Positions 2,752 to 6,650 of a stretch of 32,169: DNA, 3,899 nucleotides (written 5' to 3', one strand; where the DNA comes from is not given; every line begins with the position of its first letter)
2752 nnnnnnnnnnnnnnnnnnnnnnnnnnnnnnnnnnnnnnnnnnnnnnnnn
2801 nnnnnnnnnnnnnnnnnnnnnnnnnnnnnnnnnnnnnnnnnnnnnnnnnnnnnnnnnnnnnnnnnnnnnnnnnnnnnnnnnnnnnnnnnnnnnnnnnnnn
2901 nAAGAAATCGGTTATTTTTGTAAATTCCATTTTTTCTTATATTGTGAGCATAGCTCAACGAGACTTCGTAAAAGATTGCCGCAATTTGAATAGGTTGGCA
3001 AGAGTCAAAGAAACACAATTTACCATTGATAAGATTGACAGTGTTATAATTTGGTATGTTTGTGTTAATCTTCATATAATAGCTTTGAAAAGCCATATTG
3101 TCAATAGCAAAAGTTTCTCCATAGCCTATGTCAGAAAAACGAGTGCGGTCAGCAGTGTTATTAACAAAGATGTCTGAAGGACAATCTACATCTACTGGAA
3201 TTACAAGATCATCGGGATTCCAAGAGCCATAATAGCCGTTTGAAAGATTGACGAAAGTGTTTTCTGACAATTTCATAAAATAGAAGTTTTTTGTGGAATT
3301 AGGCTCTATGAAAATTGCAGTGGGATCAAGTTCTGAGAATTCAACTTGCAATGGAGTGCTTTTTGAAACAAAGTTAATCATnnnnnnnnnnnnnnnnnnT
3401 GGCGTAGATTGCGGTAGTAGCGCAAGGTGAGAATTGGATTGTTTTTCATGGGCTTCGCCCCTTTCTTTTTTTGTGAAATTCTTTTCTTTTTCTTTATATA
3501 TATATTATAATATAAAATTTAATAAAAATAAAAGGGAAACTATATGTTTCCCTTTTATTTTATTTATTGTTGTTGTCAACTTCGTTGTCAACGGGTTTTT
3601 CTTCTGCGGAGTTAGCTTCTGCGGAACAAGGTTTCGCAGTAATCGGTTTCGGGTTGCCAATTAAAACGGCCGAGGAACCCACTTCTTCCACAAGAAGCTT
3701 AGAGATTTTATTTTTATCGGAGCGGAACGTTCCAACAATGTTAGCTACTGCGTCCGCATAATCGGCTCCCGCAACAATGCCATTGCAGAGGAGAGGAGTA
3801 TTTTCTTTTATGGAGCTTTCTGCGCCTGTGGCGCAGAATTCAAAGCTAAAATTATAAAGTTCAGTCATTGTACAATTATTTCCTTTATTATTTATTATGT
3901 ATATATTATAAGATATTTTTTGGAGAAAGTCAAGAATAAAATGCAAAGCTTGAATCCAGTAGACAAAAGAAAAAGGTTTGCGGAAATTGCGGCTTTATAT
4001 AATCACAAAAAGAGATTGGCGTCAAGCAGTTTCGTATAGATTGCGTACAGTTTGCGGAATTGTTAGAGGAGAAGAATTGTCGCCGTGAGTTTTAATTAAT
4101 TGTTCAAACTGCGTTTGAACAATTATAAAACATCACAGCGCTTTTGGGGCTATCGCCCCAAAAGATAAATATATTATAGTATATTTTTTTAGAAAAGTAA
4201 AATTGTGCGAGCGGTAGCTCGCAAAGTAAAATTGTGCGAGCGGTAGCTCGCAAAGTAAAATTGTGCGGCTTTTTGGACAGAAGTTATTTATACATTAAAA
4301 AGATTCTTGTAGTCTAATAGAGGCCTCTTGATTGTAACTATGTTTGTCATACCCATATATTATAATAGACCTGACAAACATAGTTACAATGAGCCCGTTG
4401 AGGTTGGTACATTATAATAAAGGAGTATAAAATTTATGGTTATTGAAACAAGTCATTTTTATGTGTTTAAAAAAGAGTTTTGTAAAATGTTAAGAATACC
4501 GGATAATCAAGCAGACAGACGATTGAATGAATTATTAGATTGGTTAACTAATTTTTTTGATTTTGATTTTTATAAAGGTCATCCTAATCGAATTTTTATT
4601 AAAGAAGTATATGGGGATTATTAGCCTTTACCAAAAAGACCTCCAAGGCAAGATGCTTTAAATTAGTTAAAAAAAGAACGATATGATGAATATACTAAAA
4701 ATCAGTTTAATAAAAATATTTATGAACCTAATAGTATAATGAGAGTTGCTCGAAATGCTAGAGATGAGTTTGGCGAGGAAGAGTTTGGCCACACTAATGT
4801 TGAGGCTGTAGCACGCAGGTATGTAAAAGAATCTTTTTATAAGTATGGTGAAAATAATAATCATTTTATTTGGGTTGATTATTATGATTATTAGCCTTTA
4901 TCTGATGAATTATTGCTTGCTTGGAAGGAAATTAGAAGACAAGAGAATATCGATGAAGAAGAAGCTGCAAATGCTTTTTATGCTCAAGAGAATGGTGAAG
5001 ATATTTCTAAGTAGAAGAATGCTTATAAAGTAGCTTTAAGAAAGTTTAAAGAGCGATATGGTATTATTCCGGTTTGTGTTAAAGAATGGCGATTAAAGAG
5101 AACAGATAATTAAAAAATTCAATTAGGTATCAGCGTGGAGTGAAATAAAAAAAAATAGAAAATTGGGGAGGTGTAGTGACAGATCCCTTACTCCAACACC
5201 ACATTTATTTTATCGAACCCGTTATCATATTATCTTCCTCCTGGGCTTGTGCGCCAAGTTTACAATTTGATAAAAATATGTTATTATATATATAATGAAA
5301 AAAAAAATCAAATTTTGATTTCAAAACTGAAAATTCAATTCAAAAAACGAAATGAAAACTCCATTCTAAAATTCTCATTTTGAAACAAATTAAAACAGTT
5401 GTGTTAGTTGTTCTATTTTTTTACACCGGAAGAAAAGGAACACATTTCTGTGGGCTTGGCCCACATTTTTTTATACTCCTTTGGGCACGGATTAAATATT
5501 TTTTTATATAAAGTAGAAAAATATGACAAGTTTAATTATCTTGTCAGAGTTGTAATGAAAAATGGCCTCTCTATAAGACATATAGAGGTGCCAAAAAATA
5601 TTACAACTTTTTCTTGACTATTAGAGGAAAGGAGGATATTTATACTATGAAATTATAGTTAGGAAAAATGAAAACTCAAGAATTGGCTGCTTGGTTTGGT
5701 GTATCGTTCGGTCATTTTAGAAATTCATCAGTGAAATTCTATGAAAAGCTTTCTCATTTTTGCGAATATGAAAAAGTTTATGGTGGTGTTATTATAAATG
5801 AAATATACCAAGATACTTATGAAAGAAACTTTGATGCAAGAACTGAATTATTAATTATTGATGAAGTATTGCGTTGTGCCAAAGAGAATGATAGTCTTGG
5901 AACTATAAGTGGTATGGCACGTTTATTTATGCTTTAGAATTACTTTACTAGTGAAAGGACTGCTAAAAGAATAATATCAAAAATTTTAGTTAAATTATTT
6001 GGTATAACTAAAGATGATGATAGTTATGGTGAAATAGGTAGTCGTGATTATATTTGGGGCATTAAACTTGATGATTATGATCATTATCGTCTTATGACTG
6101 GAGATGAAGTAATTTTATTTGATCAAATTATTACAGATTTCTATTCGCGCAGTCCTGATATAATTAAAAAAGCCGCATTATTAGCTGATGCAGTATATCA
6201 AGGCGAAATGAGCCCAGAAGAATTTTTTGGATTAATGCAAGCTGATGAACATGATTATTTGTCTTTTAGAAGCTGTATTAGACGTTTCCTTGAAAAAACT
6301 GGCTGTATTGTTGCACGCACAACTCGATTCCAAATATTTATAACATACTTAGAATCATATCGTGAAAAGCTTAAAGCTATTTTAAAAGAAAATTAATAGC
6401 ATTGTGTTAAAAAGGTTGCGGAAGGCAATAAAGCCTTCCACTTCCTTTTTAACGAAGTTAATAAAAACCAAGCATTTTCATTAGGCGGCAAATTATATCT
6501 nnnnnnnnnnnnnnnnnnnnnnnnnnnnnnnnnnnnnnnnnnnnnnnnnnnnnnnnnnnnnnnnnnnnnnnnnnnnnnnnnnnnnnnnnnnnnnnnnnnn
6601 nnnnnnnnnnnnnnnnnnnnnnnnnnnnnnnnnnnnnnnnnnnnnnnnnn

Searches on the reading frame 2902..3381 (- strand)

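Call 10: search_protein_families(library=pfam, max_evalue=0.1, proteins=[window:2902-3381:-])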
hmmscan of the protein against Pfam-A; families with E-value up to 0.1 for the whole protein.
seq(160 aa): 0 families

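Call 11: search_protein_families(library=phrogs, max_evalue=0.01, proteins=[window:2902-3381:-])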
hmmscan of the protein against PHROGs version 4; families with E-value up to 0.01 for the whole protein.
seq(160 aa): 3 families
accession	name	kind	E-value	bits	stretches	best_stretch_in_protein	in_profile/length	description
phrog_7431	-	unknown function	1.2e-09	39.1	1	73-129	5-67/79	-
phrog_6570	-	unknown function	0.00047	21.1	0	5-67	4-68/72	-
phrog_7832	-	unknown function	0.0037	18.5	0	76-122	9-56/77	-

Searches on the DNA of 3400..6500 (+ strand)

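Call 12: search_dna_similar(query=window:3400-6500:+, collection=phages, mode=distant, max_rows=20)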
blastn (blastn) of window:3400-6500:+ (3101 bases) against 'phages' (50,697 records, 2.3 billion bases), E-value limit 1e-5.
No match.

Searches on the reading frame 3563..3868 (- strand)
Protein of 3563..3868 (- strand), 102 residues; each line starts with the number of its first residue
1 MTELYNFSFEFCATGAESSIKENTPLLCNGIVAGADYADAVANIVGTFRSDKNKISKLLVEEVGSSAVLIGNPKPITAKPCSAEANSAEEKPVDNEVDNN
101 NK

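Call 10: search_protein_families(library=pfam, max_evalue=0.1, proteins=[window:3563-3868:-])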
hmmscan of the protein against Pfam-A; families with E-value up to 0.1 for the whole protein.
seq(102 aa): 0 families

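Call 11: search_protein_families(library=phrogs, max_evalue=0.01, proteins=[window:3563-3868:-])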
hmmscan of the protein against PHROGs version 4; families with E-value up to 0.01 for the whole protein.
seq(102 aa): 0 families
